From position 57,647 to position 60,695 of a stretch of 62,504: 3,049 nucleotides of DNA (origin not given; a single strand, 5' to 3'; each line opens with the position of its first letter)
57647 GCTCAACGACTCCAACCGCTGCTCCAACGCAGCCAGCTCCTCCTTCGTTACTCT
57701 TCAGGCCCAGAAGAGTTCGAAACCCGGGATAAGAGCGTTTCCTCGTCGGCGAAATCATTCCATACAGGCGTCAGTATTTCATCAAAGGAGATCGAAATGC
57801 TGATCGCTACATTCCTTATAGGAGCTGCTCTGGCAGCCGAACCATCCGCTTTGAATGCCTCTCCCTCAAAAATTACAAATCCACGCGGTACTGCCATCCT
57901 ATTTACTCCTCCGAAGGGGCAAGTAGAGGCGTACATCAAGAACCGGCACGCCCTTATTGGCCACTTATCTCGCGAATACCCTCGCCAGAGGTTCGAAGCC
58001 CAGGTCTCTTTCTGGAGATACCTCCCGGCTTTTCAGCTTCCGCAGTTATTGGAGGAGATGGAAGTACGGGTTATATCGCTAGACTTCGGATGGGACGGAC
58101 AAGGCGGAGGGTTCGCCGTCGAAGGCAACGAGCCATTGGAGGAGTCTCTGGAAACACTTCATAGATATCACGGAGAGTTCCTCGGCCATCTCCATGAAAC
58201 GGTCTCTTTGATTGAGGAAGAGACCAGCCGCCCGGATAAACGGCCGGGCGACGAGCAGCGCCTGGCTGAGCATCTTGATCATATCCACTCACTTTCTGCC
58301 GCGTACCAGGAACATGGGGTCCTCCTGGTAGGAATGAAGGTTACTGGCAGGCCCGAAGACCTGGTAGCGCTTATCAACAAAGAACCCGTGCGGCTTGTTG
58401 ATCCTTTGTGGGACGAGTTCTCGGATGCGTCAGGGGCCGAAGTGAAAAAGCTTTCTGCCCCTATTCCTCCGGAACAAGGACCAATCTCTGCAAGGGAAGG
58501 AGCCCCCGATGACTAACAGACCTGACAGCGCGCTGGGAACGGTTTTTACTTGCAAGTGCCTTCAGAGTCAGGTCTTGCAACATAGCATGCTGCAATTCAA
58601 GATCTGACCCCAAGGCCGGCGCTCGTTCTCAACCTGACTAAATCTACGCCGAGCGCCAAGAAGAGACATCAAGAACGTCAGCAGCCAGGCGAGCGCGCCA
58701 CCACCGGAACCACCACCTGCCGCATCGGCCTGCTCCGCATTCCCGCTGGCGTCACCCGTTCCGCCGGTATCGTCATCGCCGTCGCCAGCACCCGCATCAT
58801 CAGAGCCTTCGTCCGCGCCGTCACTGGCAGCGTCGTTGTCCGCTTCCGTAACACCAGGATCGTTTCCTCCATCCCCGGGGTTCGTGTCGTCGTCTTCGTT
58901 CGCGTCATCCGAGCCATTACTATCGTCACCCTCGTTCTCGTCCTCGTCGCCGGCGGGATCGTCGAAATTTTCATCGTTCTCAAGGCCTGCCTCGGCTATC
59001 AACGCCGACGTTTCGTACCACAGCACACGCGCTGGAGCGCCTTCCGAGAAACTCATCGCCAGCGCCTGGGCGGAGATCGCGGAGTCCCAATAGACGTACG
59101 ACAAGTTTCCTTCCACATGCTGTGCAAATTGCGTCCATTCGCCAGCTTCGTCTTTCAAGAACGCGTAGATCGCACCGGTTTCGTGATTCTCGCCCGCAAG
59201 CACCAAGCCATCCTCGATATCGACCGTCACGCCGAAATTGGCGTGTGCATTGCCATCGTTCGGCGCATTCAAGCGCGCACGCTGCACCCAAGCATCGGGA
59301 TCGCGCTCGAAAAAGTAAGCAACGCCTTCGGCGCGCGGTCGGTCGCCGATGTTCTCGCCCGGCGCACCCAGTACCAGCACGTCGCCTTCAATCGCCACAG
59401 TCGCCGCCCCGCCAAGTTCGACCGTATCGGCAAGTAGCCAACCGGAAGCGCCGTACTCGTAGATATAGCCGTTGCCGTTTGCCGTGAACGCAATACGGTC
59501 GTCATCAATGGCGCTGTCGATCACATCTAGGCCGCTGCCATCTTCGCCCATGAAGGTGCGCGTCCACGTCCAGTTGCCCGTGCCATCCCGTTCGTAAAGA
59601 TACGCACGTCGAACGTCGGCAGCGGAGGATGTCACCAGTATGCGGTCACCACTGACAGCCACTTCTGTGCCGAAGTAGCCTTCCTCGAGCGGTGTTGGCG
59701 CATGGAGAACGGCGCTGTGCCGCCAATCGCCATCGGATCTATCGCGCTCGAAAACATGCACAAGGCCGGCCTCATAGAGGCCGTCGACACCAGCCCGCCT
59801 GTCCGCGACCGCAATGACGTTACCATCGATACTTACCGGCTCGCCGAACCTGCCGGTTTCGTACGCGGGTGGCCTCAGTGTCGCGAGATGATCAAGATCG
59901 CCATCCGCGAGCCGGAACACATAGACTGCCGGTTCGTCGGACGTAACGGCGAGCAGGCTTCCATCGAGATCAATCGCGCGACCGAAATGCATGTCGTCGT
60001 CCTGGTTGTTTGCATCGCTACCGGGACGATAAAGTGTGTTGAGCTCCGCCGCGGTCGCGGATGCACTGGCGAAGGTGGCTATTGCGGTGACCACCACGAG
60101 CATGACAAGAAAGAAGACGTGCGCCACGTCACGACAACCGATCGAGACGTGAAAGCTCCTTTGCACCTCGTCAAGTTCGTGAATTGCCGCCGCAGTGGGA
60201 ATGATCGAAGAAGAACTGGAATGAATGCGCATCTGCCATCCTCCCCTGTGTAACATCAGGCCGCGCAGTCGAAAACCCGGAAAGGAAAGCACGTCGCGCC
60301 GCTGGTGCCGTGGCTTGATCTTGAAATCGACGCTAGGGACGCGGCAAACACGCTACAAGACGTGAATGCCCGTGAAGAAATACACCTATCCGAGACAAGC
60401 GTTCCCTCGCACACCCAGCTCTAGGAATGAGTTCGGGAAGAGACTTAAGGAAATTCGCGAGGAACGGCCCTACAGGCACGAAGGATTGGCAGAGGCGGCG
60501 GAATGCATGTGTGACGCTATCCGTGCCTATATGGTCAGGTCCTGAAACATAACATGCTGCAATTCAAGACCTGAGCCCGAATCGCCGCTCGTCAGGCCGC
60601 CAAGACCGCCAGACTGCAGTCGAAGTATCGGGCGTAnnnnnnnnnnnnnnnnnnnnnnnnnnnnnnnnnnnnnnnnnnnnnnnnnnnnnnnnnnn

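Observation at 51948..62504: Mosaic, AT-richer accessory island encoding almost only exported proteins of unknown family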

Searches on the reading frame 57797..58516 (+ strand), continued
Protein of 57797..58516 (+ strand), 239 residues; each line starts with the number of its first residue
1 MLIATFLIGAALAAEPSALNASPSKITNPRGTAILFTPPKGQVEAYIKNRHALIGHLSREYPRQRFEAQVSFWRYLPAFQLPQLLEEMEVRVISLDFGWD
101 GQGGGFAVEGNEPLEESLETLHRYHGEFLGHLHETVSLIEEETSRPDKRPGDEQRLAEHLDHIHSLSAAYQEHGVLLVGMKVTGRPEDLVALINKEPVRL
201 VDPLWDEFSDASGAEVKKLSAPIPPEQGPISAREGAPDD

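Call 63: find_encoding_contigs(protein=P0004, flank=8000, max_places=4)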
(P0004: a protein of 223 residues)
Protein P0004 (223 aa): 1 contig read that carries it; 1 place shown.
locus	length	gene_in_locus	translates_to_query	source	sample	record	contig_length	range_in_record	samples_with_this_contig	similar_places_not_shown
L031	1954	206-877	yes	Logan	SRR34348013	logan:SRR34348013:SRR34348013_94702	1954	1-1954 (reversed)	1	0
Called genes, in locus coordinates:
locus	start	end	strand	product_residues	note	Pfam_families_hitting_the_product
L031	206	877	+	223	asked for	-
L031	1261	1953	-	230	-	?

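Call 86: search_protein_families(library=phrogs, max_evalue=0.01, proteins=[window:57797-58516:+])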
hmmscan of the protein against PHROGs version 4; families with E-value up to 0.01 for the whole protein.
window:57797-58516:+ (239 aa): 0 families

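Call 87: search_protein_families(library=pfam, max_evalue=0.1, proteins=[L016:994-1188:+, L016:1196-1642:+])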
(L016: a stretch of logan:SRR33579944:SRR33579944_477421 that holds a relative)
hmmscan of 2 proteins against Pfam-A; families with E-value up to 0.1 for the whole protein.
L016:994-1188:+ (64 aa): 0 families

L016:1196-1642:+ (148 aa): 0 families

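Call 93: search_protein_families(library=pfam, max_evalue=0.01, proteins=[P0042, P0044, P0047, P0048, P0049, P0050, P0052, P0053, P0057, P0061])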
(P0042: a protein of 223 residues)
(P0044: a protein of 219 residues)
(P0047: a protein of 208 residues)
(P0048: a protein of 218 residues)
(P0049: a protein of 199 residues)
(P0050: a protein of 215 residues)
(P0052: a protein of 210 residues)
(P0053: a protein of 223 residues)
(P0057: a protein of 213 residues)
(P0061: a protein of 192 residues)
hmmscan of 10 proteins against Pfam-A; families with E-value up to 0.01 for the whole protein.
P0042 (223 aa): 1 family
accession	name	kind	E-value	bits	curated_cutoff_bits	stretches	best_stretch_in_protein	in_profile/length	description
PF13791.11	Sigma_reg_C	-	8e-08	33.1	25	1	55-188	7-148/157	Sigma factor regulator C-terminal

P0044 (219 aa): 0 families

P0047 (208 aa): 1 family
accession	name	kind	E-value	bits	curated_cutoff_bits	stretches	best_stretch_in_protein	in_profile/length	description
PF24392.2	Parb-CE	-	0.0036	17.7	23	1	125-198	23-91/147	ParB CE domain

P0048 (218 aa): 1 family
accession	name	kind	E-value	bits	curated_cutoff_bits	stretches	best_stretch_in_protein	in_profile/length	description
PF12055.13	DUF3536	-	0.0073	16.1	25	1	36-179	105-244/284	Domain of unknown function (DUF3536)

P0049 (199 aa): 0 families

P0050 (215 aa): 0 families

P0052 (210 aa): 0 families

P0053 (223 aa): 1 family
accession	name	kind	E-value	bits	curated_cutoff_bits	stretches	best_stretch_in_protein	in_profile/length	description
PF02706.20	Wzz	-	0.0025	18.5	25.5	1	2-47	12-55/91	Chain length determinant protein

P0057 (213 aa): 1 family
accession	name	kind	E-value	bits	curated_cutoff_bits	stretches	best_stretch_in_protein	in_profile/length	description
PF13791.11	Sigma_reg_C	-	0.0098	16.5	25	0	126-196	85-152/157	Sigma factor regulator C-terminal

P0061 (192 aa): 0 families

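Call 97: fold_search(model_id=the predicted structure, library=viral)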
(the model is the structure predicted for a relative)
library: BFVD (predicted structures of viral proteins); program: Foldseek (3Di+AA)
matches with E <= 10: 223; with E <= 0.001: 0
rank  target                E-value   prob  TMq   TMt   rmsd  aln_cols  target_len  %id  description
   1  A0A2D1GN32            2.6e-02  0.63  0.22  0.21  14.7       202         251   13  (no name in the UniProt tables at hand)
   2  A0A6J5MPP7            1.6e-01  0.44  0.18  0.36   7.4       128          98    6  Uncharacterized protein [uncultured Caudovirales phage]
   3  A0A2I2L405            2.3e-01  0.93  0.29  0.66   2.9       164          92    7  Uncharacterized protein [Orpheovirus IHUMI-LCC2]
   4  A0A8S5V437            3.1e-01  0.28  0.21  0.30  17.5       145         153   14  Uncharacterized protein [Myoviridae sp. ct8iP21]
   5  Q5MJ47                5.0e-01  0.03  0.13  0.12  20.9       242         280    9  NS5 protein (Fragment) [Kokobera virus]
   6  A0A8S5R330            6.4e-01  0.04  0.12  0.09  20.4       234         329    9  Thymidylate kinase [Siphoviridae sp. ct6d71]
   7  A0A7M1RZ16            6.8e-01  0.13  0.19  0.24  11.4       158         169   12  Uncharacterized protein [uncultured phage cr106_1]
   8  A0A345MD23            7.2e-01  0.35  0.21  0.27  17.7       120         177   12  (no name in the UniProt tables at hand)
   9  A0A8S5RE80            7.2e-01  0.16  0.22  0.11  19.6       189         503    8  Uncharacterized protein [virus sp. ctx9V1]
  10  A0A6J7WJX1            7.7e-01  0.33  0.18  0.39  14.6        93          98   16  SaV-like [uncultured Caudovirales phage]
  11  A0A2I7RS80            7.7e-01  0.12  0.17  0.24  16.9       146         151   11  (no name in the UniProt tables at hand)
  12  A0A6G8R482            7.7e-01  0.04  0.18  0.11  30.6       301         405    9  (no name in the UniProt tables at hand)
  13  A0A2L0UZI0            8.1e-01  0.20  0.21  0.33   9.9       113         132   12  Uncharacterized protein [Agrobacterium phage Atu_ph07]
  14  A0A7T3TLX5            8.6e-01  0.07  0.16  0.19  17.0       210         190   13  Uncharacterized protein [Serratia phage vB_SmaM_Yaphecito]
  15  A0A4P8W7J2            8.6e-01  0.04  0.14  0.12  17.6       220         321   10  (no name in the UniProt tables at hand)
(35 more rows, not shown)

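Call 103: find_related_loci(query=A5, collection=viral_contigs, flank=8000)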
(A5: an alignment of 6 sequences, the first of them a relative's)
Query A5 (239 aa) in viral_contigs; peptide patterns used: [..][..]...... (x = any residue, [..] = any of these).
4 stretches matched a pattern, but none encodes a relative of the query by tblastn (E <= 1e-3).

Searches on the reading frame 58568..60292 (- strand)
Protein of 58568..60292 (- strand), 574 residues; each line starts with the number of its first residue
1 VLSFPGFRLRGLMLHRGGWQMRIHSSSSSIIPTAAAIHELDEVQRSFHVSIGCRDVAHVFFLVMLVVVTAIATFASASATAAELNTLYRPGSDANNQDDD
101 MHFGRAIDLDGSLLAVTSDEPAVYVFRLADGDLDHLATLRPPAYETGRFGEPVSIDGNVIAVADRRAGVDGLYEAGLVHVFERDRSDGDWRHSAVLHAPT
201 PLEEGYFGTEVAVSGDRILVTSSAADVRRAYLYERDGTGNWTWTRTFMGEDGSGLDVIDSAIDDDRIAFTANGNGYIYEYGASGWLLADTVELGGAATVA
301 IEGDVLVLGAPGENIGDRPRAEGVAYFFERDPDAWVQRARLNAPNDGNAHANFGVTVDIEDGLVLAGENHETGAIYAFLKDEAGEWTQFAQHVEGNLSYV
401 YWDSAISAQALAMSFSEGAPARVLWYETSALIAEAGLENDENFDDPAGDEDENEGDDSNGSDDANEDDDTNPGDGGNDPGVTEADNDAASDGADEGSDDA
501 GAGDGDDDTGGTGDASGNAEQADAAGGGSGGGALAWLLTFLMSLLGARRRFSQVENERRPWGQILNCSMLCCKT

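Call 3: search_protein_families(library=pfam, max_evalue=0.1, proteins=[window:58568-60292:-])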
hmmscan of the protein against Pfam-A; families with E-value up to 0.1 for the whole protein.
window:58568-60292:- (574 aa): 1 family
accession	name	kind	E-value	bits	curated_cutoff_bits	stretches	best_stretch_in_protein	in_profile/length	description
PF14312.12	FG-GAP_2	-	2.5e-12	47.2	23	2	335-370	1-35/49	FG-GAP repeat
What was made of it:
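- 58568..60232 (-): FG-GAP repeat protein of 554 aa (beta-propeller by family type, inferred). It has an N-terminal anchor, an acidic linker and a GG+TM+RRR C-terminal sorting-type tag, followed by a 24-aa extension read from hairpin 1. FG-GAP_2 at E = 2.5e-12 (call 3).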

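Call 4: search_protein_families(library=ncbifam, max_evalue=0.1, proteins=[window:58568-60292:-])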
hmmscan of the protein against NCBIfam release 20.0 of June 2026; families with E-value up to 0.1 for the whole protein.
window:58568-60292:- (574 aa): 0 families

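Call 31: search_protein_families(library=padloc, max_evalue=0.01, proteins=[window:58568-60292:-])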
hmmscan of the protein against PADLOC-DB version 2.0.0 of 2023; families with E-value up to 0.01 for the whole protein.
window:58568-60292:- (574 aa): 0 families

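Call 101: search_solved_structures(query=window:58568-60232:-, max_evalue=0.01)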
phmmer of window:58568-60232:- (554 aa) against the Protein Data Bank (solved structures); distinct sequences matched with E-value up to 0.01: 0.

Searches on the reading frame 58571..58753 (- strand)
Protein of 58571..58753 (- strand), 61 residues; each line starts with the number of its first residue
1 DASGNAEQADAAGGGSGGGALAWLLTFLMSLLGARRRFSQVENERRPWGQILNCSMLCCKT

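Call 80: search_protein_families(library=ncbifam, max_evalue=10, proteins=[window:58571-58753:-])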
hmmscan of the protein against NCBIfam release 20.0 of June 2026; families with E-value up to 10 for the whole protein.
seq(61 aa): 3 families
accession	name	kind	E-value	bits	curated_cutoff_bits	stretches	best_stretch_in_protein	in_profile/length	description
TIGR03382.1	GC_trans_RRR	domain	0.008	16.8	15.85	1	11-37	3-27/27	MYXO-CTERM sorting domain-containing protein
TIGR03501.1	GlyGly_CTERM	domain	0.027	15.2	15.5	1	17-38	1-22/22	GlyGly-CTERM sorting domain-containing protein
TIGR03901.2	MYXO-CTERM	domain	0.065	13.6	20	1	11-37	7-32/34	MYXO-CTERM sorting domain-containing protein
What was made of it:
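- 58568..60232 (-): Tag at borderline scores (call 80).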

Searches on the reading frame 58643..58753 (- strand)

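Call 80: search_protein_families(library=ncbifam, max_evalue=10, proteins=[window:58643-58753:-])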
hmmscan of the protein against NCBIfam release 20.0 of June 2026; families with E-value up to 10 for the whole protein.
seq(37 aa): 3 families
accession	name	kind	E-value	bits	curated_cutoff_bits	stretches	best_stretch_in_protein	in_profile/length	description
TIGR03382.1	GC_trans_RRR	domain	0.0024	18.4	15.85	1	11-37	3-27/27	MYXO-CTERM sorting domain-containing protein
TIGR03501.1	GlyGly_CTERM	domain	0.018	15.8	15.5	1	17-37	1-21/22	GlyGly-CTERM sorting domain-containing protein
TIGR03901.2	MYXO-CTERM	domain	0.068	13.6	20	1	11-37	7-32/34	MYXO-CTERM sorting domain-containing protein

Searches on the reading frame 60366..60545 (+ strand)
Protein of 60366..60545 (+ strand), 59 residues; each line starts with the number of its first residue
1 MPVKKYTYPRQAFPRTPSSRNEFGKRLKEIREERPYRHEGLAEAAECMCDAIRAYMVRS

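Call 11: search_protein_families(library=pfam, max_evalue=1, proteins=[window:60366-60545:+])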
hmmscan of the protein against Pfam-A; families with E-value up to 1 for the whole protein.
window:60366-60545:+ (59 aa): 1 family
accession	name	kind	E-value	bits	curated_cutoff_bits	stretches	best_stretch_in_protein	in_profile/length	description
PF13560.12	HTH_31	-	0.023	15.5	27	1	22-47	1-26/64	Helix-turn-helix domain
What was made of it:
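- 60366..60545 (+): Truncated XRE-type HTH gene fragment that ends inside hairpin 2. HTH_31 at E = 0.023 (call 11).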
